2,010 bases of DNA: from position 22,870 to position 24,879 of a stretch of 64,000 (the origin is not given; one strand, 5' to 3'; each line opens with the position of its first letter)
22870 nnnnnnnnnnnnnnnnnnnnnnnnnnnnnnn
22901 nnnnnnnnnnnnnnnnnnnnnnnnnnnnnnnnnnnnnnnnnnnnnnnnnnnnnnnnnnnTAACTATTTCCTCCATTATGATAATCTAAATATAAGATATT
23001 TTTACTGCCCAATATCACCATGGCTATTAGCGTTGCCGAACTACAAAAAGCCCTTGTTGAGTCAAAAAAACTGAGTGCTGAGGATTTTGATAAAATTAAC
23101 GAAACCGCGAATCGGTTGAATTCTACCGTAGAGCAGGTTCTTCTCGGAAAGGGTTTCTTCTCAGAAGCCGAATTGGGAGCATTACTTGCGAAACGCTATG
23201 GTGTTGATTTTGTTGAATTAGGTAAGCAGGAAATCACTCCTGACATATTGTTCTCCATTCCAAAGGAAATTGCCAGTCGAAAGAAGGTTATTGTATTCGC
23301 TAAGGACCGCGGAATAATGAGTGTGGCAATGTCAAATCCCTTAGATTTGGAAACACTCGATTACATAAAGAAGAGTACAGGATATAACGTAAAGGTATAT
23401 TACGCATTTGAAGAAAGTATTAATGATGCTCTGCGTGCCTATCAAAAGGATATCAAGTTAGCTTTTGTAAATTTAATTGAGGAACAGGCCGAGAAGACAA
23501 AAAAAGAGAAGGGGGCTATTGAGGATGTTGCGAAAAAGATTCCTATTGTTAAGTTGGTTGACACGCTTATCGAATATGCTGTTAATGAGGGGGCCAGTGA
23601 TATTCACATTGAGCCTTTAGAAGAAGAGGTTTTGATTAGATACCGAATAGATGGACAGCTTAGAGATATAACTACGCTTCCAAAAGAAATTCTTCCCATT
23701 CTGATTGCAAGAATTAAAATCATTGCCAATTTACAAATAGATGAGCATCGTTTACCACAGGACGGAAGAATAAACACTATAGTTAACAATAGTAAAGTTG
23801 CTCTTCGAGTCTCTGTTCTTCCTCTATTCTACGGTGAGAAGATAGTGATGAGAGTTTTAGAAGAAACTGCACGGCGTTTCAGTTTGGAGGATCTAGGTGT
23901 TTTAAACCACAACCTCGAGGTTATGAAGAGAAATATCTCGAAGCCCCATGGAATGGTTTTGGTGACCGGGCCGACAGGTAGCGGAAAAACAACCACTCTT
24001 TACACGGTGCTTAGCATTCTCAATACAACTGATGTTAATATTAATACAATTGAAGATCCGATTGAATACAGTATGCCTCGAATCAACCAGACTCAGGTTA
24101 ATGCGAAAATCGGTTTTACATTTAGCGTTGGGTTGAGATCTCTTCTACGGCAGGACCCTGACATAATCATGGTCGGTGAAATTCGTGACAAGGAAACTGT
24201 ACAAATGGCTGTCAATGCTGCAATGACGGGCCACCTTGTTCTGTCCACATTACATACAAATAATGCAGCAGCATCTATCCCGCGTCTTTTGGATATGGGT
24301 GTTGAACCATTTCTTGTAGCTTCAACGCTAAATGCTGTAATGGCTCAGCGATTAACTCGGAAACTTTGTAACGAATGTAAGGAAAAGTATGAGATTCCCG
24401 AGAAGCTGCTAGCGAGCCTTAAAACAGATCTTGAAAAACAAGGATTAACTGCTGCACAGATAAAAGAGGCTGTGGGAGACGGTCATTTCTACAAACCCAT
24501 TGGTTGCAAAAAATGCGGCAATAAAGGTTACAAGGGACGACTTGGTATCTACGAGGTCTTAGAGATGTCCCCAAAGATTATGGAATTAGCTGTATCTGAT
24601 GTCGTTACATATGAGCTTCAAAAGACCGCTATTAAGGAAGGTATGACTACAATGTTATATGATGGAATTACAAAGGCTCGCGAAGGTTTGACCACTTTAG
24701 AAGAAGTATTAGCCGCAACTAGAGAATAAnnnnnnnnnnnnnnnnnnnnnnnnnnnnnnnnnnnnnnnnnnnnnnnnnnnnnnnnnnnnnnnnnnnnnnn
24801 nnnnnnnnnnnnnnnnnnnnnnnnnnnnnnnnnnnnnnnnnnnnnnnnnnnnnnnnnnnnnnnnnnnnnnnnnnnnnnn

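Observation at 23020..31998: Two paralogous type IV pilus loci with mirrored gene order and no secretin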

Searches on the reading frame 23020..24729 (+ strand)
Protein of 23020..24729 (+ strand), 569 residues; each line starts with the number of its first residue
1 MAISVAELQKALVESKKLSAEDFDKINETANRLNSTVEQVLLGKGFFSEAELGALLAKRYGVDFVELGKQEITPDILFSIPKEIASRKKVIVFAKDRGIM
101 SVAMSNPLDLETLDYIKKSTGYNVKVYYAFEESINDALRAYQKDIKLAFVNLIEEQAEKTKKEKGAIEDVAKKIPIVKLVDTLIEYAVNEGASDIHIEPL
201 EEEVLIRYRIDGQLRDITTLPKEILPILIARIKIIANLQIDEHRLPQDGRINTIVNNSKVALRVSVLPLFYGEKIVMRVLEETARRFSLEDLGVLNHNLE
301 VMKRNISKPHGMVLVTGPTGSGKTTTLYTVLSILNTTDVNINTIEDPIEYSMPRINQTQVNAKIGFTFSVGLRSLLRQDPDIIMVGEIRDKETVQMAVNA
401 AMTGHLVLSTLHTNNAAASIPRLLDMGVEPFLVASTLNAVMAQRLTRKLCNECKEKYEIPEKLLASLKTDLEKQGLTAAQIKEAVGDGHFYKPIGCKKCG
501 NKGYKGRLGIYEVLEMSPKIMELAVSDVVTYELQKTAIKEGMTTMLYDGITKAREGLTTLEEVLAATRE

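Call 4: search_protein_families(library=pfam, proteins=[window:23020-24729:+], max_evalue=0.01)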
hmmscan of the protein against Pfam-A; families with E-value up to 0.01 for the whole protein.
window:23020-24729:+ (569 aa): 14 families
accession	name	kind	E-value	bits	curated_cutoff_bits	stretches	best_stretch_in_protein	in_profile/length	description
PF00437.27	T2SSE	-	1.3e-135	452.3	24.9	1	172-564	4-369/370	Type II/IV secretion system protein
PF05157.20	MshEN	-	2.1e-14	53.7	23.1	1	60-143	1-85/90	MshEN domain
PF25199.1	nSTAND_NTPase5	-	0.00054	20.2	34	1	304-346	35-78/145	Novel STAND NTPase 5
PF13555.12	AAA_29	-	0.00068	19.8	27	1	308-340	20-53/61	P-loop containing region of AAA domain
PF13401.12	AAA_22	-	0.0012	19.6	27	1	310-340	5-33/130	AAA domain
PF13191.12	AAA_16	-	0.0019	19.2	32.6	1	308-338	23-52/167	AAA ATPase domain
PF20720.3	nSTAND3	-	0.0023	18.1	27.2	1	306-339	13-46/155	Novel STAND NTPase 3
PF13245.12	AAA_19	-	0.004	17.8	25.1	0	309-338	10-39/134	AAA domain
PF12775.13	AAA_7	-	0.0043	17.1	25.8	1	304-344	27-67/181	P-loop containing dynein motor region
PF13604.12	AAA_30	-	0.0051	17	27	0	300-337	8-45/191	AAA domain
PF03266.21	NTPase_1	-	0.0078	16.5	23.9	0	313-342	2-31/168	NTPase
PF00005.33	ABC_tran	-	0.008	17.2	25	0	311-369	12-66/137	ABC transporter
PF13086.12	AAA_11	-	0.0085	16.3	27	0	300-336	8-43/257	AAA domain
PF24655.1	DUF7645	-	0.0099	16.3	27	0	6-41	11-46/62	Domain of unknown function (DUF7645)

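Call 15: find_encoding_contigs(protein=window:23020-24729:+, flank=1000, max_places=4)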
Protein window:23020-24729:+ (569 aa): no gene with exactly this product is on record in the collection.

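Call 18: find_related_loci(query=window:23020-24729:+, collection=genome_contigs, flank=10000)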
Query window:23020-24729:+ (569 aa) in genome_contigs; peptide patterns used: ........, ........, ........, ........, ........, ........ (x = any residue, [..] = any of these).
405 stretches matched a pattern; 146 encode a relative of the query (tblastn E <= 1e-3); the best 80 are kept; 80 distinct loci.
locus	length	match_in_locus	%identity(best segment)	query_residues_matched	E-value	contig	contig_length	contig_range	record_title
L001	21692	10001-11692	51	7-569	0e+0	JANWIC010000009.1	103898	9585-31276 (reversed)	MAG: Patescibacteria group bacterium isolate CRAIB_MAG31 c_000000029139, whole genome shotgun sequence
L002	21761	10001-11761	48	1-569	9e-178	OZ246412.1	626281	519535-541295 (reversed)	MAG: uncultured Candidatus Saccharibacteria bacterium isolate binchicken_co115_121 genome assembly, chromosome: 1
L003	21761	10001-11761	47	1-569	2e-173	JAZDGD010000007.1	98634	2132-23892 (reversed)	MAG: Patescibacteria group bacterium isolate MEGAHIT-group-0.234 k141_375874, whole genome shotgun sequence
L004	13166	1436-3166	48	1-564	1e-169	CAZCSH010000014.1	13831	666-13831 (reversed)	MAG TPA_asm: uncultured Candidatus Saccharibacteria bacterium isolate binchicken_co387_689 genome assembly, contig: NODE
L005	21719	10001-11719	46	6-569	1e-168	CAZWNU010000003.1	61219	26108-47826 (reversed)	MAG TPA_asm: uncultured Gammaproteobacteria bacterium isolate binchicken_co32_477 genome assembly, contig: NODE_398_leng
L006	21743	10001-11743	46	1-564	2e-167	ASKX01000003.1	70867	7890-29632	Candidatus Paceibacter normanii SCGC AAA255-P19 A255P19DRAFT_contig_1_0.3_C, whole genome shotgun sequence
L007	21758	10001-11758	46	1-569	9e-164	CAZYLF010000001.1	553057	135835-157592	MAG TPA_asm: uncultured Candidatus Saccharibacteria bacterium isolate SRP292972_co3_71 genome assembly, contig: NODE_15_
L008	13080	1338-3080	47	1-569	2e-162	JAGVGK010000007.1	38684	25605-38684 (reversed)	MAG: Candidatus Paceibacterota bacterium isolate DeMMO2_19 c_000000065003, whole genome shotgun sequence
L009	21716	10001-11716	47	1-569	7e-162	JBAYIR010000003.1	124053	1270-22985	MAG: Patescibacteria group bacterium isolate SO_2016_GW1_35 scaffold00327_OW334_2016, whole genome shotgun sequence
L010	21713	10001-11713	45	1-568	2e-161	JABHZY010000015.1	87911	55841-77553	MAG: Candidatus Komeilibacteria bacterium isolate SI047_bin95 k141_783532, whole genome shotgun sequence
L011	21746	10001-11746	46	1-569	4e-161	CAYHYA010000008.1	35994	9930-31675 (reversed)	MAG TPA_asm: uncultured Candidatus Saccharibacteria bacterium isolate ERP119705_co17_149 genome assembly, contig: NODE_1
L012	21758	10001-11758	47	1-569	3e-161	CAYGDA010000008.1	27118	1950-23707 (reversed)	MAG TPA_asm: uncultured Candidatus Saccharibacteria bacterium isolate ERP113451_co1_287 genome assembly, contig: NODE_20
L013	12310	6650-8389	47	1-566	1e-160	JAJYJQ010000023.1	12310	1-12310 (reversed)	MAG: bacterium isolate DBS2-1.bin164 NODE_9726_length_12310_cov_1.618731, whole genome shotgun sequence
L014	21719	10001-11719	45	1-569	5e-160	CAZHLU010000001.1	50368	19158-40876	MAG TPA_asm: uncultured Gammaproteobacteria bacterium isolate SRP135725_co1_218 genome assembly, contig: NODE_543_length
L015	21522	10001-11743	46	1-569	6e-160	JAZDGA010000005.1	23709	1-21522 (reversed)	MAG: Candidatus Vogelbacteria bacterium isolate MEGAHIT-group-0.230 k141_10671463, whole genome shotgun sequence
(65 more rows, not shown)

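Call 29: search_protein_families(library=ncbifam, proteins=[window:23020-24729:+], max_evalue=0.01)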
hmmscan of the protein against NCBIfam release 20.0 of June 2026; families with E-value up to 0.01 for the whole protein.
window:23020-24729:+ (569 aa): 27 families (the best 25 are shown)
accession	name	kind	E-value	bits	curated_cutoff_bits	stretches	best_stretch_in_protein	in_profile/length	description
TIGR02538.1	type_IV_pilB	equivalog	3.7e-173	577.1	675.65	1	8-568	2-563/564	type IV-A pilus assembly ATPase PilB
TIGR02533.1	type_II_gspE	equivalog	5.7e-168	559.5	630.25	1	80-567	4-486/486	type II secretion system ATPase GspE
NF053534.1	T4PilAsmATPsTfpB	equivalog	2.3e-137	458.9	850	1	50-566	66-581/584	type IV pilus assembly ATPase TfpB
NF007755.0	PRK10436.1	equivalog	5.5e-134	447.3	617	1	83-564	12-456/465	type II secretion system protein GspE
NF041000.1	ATPase_ComGA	equivalog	9.1e-80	267.5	300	1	182-446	2-265/267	competence type IV pilus ATPase ComGA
TIGR01420.1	pilT_fam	subfamily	6.4e-55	186.7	319.1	1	181-450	3-272/343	PilT/PilU family type 4a pilus ATPase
TIGR02525.1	plasmid_TraJ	equivalog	1.9e-26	92.9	368.3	1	289-426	132-272/372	plasmid transfer ATPase TraJ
TIGR02524.1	dot_icm_DotB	equivalog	1.2e-21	77.3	463.3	1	305-425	129-258/358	Dot/Icm type IV secretion system ATPase DotB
NF058587.1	archaellum_moto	equivalog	1.9e-19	69.8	550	1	312-425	277-395/527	archaellum flagellar ATPase motor FlaI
TIGR03819.1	heli_sec_ATPase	hypoth_equivalog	4.7e-15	55.6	373.15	1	227-436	98-310/340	TadA family conjugal transfer-associated ATPase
TIGR02782.1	TrbB_P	equivalog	1.3e-14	54.2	304.55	1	294-424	120-253/303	P-type conjugative transfer ATPase TrbB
NF010469.0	PRK13894.1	subfamily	2.4e-14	53.4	508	1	296-423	136-264/320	conjugal transfer ATPase TrbB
TIGR02788.1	VirB11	equivalog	2.1e-13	50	249.95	1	301-428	136-267/308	P-type DNA transfer ATPase VirB11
NF053672.1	bindosome_BasE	exception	1.6e-11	43.7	1000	1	301-425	261-390/512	bindosome assembly system ATPase subunit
NF010407.0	PRK13833.1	subfamily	1.4e-09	37.8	499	1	298-428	133-264/323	conjugal transfer protein TrbB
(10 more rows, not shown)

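Call 30: search_solved_structures(query=window:23020-24729:+, max_evalue=1e-20)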
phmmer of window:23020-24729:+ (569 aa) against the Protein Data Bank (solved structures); distinct sequences matched with E-value up to 1e-20: 22.
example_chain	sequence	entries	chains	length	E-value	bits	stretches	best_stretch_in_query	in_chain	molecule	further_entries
3jc8_Ba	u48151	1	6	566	2.3e-130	439.1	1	8-567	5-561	Type IV-A pilus assembly ATPase PilB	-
5zfr_A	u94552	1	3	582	1.1e-128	433.7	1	35-567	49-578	Type IV pilus biogenesis ATPase PilB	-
6olj_C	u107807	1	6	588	1.1e-128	433.6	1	12-567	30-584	Type IV pilus biogenesis ATPase PilB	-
5tsg_B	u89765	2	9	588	1.2e-128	433.5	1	12-567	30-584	Type IV pilus biogenesis ATPase PilB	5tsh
6f8l_G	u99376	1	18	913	1.2e-126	426.9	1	10-568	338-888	Type IV pilus assembly protein PilF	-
4pht_A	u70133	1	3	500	4.1e-116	392.1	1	157-569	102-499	General secretory pathway protein E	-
1p9r_A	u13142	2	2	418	1.1e-113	384.1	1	172-568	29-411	General secretion pathway protein E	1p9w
4kss_A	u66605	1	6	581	1.4e-113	383.8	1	172-569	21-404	Type II secretion system protein E, hemolysin-coregulated protein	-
4ksr_A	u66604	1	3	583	1.4e-113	383.8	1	172-569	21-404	Type II secretion system protein E, Hemolysin-coregulated protein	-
5oiu_A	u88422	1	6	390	2.4e-107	363.2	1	178-568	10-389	Type IV pilus assembly protein PilF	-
5it5_F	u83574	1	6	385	2.7e-107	363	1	178-568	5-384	ATP binding motif-containing protein PilF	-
6ejf_A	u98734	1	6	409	3.4e-107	362.7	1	178-568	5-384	Type IV pilus assembly protein PilF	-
5fl3_A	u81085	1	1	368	4e-37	131.5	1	184-491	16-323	PILI RETRACTION PROTEIN PILT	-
3jvu_A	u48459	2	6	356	6.8e-37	130.8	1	182-449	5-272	Twitching mobility protein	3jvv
8dze_A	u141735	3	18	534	2.8e-35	125.5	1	146-525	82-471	BfpD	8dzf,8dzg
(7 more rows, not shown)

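Call 36: list_cluster_members(proteins=[P0001, window:23020-24729:+, window:52117-53244:+, window:59093-61081:+, window:27399-28715:+, window:42800-45463:-])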
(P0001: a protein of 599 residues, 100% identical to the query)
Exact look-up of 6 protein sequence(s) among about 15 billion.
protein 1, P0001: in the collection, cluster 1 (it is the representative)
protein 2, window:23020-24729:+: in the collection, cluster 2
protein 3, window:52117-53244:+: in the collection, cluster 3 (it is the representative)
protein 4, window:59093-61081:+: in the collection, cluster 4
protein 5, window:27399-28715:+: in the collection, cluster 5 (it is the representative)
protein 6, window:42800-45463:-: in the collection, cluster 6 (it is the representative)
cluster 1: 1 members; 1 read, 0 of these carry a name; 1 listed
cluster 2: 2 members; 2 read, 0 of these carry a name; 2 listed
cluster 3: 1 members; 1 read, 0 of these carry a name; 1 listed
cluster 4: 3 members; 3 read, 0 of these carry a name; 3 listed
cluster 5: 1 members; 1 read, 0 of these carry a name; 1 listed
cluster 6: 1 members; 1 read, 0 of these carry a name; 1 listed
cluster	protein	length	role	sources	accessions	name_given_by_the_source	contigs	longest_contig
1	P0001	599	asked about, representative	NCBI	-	-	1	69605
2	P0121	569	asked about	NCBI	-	-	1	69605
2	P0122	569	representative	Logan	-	-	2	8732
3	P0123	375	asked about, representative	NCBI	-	-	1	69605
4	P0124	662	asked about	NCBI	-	-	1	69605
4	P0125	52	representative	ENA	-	-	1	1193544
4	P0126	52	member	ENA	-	-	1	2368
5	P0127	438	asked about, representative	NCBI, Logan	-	-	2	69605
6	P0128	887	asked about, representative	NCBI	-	-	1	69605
